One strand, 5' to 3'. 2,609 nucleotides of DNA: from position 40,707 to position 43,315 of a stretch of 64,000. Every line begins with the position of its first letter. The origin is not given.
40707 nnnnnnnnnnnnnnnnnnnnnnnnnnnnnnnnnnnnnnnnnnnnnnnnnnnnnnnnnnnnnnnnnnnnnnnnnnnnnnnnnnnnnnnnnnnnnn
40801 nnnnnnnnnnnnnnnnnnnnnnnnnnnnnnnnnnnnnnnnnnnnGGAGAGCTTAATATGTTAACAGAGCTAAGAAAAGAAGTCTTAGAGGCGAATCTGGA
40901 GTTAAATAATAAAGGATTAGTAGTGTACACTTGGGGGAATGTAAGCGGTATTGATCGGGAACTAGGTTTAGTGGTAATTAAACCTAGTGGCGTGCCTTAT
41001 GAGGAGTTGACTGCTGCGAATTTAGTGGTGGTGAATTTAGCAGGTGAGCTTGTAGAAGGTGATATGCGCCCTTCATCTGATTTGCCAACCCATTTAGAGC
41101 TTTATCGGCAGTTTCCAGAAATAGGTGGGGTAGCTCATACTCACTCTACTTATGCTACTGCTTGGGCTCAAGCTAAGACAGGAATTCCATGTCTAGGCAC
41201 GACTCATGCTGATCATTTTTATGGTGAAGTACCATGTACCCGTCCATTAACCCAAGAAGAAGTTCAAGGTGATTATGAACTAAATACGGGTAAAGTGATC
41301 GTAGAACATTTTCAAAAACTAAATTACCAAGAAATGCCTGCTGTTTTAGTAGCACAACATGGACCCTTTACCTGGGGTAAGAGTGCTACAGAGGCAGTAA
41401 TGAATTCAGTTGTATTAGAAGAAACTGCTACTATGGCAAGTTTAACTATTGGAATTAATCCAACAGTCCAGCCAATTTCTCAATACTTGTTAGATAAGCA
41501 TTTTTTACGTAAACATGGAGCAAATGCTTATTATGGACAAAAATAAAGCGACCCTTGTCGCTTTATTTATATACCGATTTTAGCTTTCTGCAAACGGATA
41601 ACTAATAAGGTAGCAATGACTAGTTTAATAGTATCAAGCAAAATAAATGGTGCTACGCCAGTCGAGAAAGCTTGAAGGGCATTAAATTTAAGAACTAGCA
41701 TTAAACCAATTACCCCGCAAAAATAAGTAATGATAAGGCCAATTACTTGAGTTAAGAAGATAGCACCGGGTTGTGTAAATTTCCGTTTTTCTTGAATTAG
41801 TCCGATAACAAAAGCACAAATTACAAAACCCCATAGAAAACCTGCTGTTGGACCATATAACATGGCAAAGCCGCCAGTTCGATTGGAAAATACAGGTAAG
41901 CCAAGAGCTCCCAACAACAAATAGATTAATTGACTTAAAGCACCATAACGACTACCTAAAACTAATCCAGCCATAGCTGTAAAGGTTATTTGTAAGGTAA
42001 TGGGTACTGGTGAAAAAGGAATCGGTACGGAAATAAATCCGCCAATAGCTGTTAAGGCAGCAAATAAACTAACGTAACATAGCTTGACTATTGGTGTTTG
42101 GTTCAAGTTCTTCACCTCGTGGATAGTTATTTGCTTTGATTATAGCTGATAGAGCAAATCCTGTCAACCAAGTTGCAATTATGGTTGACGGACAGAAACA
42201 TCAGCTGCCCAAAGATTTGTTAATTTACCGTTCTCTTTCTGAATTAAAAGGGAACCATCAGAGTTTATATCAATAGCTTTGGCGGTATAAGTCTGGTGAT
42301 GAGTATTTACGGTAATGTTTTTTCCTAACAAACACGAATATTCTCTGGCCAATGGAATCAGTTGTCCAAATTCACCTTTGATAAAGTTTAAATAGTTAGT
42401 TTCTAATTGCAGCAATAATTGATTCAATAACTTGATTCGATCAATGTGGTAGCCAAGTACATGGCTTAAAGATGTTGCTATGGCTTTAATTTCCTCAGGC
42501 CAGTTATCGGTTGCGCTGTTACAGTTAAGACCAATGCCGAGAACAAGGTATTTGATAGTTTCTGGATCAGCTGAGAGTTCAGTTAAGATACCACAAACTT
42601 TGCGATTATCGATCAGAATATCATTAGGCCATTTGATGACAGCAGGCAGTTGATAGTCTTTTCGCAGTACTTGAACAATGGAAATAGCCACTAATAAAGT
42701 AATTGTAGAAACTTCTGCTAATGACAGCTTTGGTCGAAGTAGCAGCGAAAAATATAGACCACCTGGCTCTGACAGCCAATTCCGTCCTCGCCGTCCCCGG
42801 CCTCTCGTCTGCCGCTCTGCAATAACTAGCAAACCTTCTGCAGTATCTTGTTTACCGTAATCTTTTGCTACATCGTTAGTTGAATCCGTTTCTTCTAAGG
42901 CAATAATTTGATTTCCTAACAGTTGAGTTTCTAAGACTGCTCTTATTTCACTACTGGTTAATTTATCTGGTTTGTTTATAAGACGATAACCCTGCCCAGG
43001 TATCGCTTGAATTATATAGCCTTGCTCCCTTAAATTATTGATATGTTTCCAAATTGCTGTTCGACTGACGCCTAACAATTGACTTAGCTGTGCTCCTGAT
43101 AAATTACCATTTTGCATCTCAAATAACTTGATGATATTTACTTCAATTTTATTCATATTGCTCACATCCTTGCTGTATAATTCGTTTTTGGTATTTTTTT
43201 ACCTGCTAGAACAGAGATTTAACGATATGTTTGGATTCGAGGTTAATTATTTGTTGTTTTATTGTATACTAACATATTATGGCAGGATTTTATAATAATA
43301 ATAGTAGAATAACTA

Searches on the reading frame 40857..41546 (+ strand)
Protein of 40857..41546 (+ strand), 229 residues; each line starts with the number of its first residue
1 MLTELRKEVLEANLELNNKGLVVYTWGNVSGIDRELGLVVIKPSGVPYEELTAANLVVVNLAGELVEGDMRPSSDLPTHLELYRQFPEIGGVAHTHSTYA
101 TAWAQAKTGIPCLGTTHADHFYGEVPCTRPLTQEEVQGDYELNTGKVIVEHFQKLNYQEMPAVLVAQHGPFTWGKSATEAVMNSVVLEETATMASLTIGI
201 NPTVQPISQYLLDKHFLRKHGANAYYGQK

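Call 62: search_protein_families(library=pfam, proteins=[window:40857-41546:+], max_evalue=0.001)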
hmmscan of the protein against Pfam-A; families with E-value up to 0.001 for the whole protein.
window:40857-41546:+ (229 aa): 1 family
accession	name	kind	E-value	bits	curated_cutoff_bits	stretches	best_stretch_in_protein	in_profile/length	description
PF00596.27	Aldolase_II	-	5.7e-52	176.7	22.2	1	8-194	2-182/183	Class II Aldolase and Adducin N-terminal domain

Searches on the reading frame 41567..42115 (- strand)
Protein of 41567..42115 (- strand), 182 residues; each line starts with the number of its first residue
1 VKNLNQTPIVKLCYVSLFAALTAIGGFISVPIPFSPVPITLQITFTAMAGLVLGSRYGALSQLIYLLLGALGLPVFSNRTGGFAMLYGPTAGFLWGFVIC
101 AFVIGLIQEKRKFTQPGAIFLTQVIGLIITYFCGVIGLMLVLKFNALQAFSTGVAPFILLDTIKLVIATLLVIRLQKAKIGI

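Call 62: search_protein_families(library=pfam, proteins=[window:41567-42115:-], max_evalue=0.001)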
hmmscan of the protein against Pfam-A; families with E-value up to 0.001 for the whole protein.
window:41567-42115:- (182 aa): 3 families
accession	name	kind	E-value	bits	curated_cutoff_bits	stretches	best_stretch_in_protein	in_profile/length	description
PF02632.19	BioY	-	1.2e-42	145.6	25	1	34-177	1-140/140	BioY family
PF12822.12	ECF_trnsprt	-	8.2e-06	26.4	30.7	1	12-173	3-166/169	ECF transporter, substrate-specific component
PF07155.17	ECF-ribofla_trS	-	2e-05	25.1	26.7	1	9-63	4-60/172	ECF-type riboflavin transporter, S component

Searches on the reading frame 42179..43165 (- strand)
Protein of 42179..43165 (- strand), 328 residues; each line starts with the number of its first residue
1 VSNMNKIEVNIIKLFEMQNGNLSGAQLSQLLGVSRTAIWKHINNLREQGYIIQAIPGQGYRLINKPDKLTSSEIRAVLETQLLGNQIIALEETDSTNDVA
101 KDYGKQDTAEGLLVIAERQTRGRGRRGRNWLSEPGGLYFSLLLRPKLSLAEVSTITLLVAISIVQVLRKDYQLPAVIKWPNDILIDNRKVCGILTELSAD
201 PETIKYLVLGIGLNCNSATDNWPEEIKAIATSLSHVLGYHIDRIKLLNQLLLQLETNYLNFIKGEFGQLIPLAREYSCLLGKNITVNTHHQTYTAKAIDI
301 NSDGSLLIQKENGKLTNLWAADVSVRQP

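Call 62: search_protein_families(library=pfam, proteins=[window:42179-43165:-], max_evalue=0.001)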
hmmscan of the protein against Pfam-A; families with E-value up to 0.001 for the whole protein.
window:42179-43165:- (328 aa): 8 families
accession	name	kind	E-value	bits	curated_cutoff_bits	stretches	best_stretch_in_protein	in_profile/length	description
PF03099.24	BPL_LplA_LipB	-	2.5e-23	82.9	21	1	92-214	4-133/133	Biotin/lipoate A/B protein ligase family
PF08279.18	HTH_11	-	4.3e-16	59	25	1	11-61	5-55/55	HTH domain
PF13412.12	HTH_24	-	2.4e-08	33.8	21.9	1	6-51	3-47/48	Winged helix-turn-helix DNA-binding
PF02237.23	BPL_C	-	1.9e-07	31.3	21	1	280-326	2-48/48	Biotin protein ligase C terminal domain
PF02082.26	Rrf2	-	5.4e-05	23.8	30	1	19-82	21-85/132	Iron-dependent Transcriptional regulator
PF12802.13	MarR_2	-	9.2e-05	23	27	1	19-53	17-52/61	MarR family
PF01022.26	HTH_5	-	0.00011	22.5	22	1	15-51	9-45/47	Bacterial regulatory protein, arsR family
PF13338.12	AbiEi_4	-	0.00058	20.4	25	0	12-57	4-44/49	Transcriptional regulator, AbiEi antitoxin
